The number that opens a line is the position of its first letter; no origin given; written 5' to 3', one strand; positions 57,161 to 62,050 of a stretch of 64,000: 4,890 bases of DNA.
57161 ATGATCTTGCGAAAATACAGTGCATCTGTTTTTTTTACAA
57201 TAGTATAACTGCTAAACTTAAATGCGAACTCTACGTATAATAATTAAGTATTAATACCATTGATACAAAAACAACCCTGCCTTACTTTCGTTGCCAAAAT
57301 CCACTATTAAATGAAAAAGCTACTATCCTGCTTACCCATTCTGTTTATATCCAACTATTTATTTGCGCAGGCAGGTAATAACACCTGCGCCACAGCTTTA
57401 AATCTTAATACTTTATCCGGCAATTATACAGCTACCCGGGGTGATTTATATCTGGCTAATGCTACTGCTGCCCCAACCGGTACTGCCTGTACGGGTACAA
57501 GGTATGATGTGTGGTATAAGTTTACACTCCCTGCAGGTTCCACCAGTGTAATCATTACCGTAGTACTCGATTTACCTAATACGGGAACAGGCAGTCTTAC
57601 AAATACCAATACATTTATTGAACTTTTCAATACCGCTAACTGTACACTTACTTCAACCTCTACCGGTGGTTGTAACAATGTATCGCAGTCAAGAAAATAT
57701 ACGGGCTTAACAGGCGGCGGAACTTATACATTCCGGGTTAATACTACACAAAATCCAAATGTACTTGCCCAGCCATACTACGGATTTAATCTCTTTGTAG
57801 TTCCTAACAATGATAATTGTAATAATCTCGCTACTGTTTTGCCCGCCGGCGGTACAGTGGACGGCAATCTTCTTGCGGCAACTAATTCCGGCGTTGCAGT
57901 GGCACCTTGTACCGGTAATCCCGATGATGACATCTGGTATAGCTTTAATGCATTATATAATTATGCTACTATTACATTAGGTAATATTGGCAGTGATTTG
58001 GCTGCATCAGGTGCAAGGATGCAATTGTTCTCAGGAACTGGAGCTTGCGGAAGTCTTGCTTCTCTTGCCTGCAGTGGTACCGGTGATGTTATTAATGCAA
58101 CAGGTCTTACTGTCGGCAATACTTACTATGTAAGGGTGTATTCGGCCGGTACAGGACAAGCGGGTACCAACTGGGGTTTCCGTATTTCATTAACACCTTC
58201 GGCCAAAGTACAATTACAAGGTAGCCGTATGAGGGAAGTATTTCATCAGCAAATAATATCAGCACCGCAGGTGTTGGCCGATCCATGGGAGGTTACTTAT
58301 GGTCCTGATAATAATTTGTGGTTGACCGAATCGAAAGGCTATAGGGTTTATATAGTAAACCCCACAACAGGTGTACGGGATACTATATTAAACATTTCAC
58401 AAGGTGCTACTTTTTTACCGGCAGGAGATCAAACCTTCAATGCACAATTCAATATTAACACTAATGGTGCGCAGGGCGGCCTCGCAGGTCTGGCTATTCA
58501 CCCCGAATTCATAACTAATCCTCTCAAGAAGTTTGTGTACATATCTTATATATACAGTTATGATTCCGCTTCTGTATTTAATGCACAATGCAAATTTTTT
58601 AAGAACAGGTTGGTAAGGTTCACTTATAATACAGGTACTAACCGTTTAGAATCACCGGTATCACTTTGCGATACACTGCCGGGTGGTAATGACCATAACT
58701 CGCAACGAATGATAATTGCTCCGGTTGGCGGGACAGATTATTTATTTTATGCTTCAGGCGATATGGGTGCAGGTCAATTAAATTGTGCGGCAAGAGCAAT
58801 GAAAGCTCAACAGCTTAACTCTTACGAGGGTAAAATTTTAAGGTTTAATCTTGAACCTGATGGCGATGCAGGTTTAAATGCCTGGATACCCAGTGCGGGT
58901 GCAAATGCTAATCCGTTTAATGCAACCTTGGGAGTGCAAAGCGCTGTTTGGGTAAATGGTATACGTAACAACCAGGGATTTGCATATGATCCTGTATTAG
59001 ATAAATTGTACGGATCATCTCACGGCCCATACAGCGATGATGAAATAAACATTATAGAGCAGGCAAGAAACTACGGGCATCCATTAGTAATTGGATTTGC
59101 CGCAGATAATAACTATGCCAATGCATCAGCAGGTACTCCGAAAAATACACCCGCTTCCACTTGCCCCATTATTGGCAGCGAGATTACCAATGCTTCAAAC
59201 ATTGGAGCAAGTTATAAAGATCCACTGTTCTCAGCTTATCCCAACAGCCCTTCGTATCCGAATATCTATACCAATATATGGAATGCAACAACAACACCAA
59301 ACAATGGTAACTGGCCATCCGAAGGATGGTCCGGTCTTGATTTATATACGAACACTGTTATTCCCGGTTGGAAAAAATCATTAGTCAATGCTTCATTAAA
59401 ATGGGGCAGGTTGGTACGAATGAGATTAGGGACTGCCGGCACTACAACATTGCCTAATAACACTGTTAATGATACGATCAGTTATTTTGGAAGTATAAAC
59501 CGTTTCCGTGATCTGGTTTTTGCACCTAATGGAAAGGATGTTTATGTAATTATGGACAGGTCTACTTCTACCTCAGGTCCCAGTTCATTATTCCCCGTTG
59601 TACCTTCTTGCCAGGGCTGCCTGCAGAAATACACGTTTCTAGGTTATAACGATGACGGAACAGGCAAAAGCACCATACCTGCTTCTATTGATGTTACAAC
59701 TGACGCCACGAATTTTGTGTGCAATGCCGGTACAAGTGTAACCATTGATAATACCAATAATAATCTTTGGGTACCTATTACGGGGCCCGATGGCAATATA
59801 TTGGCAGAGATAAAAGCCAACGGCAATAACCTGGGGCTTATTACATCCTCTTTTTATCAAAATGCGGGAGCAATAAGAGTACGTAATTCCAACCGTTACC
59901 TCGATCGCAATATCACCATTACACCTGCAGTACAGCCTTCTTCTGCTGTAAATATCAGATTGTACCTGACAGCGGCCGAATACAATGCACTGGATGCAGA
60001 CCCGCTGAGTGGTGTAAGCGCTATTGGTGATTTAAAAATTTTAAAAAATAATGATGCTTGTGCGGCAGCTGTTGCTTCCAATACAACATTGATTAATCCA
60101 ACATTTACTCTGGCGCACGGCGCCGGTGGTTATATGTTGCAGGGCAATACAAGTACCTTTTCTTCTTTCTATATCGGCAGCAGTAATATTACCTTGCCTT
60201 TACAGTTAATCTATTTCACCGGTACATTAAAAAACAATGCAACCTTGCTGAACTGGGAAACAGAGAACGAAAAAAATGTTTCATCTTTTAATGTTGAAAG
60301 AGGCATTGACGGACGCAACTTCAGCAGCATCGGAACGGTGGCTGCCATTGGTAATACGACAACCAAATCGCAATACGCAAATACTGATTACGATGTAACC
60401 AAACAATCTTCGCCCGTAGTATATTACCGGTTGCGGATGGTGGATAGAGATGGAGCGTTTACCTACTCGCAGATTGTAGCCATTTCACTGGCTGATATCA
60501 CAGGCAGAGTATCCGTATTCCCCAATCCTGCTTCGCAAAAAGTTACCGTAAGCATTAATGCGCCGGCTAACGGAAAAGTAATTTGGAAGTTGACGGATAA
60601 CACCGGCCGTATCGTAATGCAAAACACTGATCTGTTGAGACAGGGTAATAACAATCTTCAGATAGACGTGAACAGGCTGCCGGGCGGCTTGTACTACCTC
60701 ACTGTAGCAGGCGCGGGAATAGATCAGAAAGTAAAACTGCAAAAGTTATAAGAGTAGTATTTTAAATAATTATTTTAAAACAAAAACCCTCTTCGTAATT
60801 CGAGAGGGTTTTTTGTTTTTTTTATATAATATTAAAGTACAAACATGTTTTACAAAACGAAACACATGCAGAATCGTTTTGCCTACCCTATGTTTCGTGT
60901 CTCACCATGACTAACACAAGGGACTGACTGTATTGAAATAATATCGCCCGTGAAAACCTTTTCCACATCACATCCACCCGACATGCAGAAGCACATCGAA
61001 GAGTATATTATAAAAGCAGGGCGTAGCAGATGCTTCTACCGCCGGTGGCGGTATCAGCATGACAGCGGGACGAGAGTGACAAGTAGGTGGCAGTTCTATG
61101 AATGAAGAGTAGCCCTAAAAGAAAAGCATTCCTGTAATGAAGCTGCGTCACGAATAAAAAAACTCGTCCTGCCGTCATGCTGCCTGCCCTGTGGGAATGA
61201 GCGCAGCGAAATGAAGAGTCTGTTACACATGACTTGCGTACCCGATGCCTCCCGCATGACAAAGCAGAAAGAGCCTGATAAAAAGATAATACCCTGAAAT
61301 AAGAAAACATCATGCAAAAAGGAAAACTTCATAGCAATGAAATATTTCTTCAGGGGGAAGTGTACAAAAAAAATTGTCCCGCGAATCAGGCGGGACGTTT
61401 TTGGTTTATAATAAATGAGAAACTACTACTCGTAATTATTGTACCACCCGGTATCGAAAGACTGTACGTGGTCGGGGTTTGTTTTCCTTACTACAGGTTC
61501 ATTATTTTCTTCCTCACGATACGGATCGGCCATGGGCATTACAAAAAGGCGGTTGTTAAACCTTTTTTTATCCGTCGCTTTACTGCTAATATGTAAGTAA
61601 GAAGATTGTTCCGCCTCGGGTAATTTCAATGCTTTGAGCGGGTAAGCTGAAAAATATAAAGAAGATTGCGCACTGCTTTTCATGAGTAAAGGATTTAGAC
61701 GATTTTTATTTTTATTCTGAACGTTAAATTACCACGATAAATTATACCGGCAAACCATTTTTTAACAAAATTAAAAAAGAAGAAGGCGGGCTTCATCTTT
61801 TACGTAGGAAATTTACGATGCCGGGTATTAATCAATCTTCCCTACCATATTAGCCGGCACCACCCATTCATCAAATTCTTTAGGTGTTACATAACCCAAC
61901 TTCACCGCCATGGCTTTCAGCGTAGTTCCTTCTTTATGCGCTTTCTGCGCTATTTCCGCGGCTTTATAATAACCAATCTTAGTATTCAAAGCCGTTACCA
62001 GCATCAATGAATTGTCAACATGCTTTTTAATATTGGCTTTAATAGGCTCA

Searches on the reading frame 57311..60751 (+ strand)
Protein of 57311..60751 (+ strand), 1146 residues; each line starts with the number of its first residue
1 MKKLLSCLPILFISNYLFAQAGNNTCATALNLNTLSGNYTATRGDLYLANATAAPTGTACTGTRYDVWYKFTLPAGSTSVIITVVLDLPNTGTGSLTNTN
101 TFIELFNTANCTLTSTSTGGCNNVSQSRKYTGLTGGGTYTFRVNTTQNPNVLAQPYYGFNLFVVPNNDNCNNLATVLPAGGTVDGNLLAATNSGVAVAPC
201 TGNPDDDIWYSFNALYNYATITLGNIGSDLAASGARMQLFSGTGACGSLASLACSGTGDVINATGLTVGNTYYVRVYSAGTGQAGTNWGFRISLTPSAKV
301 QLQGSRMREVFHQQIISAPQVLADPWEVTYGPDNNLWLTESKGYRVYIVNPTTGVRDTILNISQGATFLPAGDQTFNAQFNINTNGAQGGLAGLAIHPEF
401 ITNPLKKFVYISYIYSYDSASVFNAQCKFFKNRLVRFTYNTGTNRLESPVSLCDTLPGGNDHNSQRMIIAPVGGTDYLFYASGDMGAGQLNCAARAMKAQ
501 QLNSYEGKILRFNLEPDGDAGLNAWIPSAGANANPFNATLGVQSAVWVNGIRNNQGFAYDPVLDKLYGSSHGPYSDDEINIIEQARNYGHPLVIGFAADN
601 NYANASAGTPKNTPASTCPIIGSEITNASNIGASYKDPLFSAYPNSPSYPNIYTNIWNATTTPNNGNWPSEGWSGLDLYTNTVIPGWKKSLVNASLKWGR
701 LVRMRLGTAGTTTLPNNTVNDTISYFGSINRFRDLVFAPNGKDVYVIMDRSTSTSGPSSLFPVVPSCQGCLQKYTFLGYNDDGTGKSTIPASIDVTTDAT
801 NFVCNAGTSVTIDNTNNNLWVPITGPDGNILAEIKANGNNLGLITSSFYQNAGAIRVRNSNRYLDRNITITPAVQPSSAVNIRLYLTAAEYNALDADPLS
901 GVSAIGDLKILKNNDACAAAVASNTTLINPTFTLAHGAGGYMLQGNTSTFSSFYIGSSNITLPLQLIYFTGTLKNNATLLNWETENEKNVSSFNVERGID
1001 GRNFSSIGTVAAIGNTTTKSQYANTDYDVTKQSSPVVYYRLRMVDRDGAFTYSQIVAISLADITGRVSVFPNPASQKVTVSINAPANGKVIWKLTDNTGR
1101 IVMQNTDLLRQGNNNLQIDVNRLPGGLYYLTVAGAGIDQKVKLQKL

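Call 4: search_protein_families(library=pfam, proteins=[window:57311-60751:+], max_evalue=0.1)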
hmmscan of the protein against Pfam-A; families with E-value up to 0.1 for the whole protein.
window:57311-60751:+ (1146 aa): 5 families
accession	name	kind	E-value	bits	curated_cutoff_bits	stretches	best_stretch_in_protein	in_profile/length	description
PF07995.17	GSDH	-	2e-40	139.5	25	2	323-620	2-246/332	Glucose / Sorbosone dehydrogenase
PF18962.6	Por_Secre_tail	-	8.1e-11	42.5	27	1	1069-1136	1-66/75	Secretion system C-terminal sorting domain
PF23759.1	GBD_T9SS_assoc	-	1.5e-08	35.4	27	2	167-280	2-106/116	Galactose binding domain-like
PF04151.21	PPC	-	3.9e-06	28.1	25.9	1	68-144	4-69/70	Bacterial pre-peptidase C-terminal domain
PF24684.1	Vgb_lyase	-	0.00021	20.7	50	1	319-360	93-134/290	Virginiamycin B lyase family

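Call 5: search_protein_families(library=ncbifam, proteins=[window:57311-60751:+], max_evalue=0.1)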
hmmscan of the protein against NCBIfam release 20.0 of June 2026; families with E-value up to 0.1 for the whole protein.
window:57311-60751:+ (1146 aa): 3 families
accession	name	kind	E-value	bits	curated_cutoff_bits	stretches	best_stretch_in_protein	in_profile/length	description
TIGR03606.1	non_repeat_PQQ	subfamily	2.7e-58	197.9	434.55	1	307-753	16-428/454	glucose/sorbosone family PQQ-dependent dehydrogenase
NF038113.1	T9SSA_dep_M36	equivalog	2e-07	29.6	885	1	1065-1143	791-866/869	T9SS-dependent M36 family metallopeptidase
TIGR04183.1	Por_Secre_tail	domain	3.9e-07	30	23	1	1069-1143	1-69/72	T9SS type A sorting domain-containing protein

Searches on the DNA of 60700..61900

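Call 78: search_rna_families(source=window, start=60700, end=61900, threshold=evalue, max_evalue=1)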
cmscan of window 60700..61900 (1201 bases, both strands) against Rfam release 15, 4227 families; matches with E-value up to 1: 9.
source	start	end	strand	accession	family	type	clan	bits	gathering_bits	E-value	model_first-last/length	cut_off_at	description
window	60778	60878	-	RF01859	Phe_leader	Cis-reg; leader;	-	28.1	55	0.029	1-125/125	no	Phenylalanine leader peptide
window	60783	60853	-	RF02844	RefA9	Gene; antisense;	-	25.5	49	0.24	1-64/64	no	Enterococcus sRNA A9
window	60777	60823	+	RF04344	Plastid-psbA-3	Cis-reg;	CL00153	25.3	48.4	0.051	1-57/57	no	Plastid-psbA-3 3UTR RNA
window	60754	60819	+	RF02495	ohsC_RNA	Gene; antitoxin;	-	25.3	50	0.29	1-77/77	no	Oppression of Hydrophobic ORF by sRNA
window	60779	60880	-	RF02822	Srn266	Gene; sRNA;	-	23.4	63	0.43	1-112/112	no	Streptococcus RNA 266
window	60774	60876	-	RF01772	rnk_pseudo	Cis-reg; leader;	-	23.3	55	0.25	1-108/108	no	Pseudomonas rnk leader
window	60777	60854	-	RF02495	ohsC_RNA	Gene; antitoxin;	-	23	50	0.9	1-77/77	no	Oppression of Hydrophobic ORF by sRNA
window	60778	60885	-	RF00514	His_leader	Cis-reg; leader;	-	21.8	49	0.64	1-126/126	no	Histidine operon leader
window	60700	60825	+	RF01460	rliH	Gene; sRNA;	-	13.3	100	0.42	303-429/429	5'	Listeria sRNA rliH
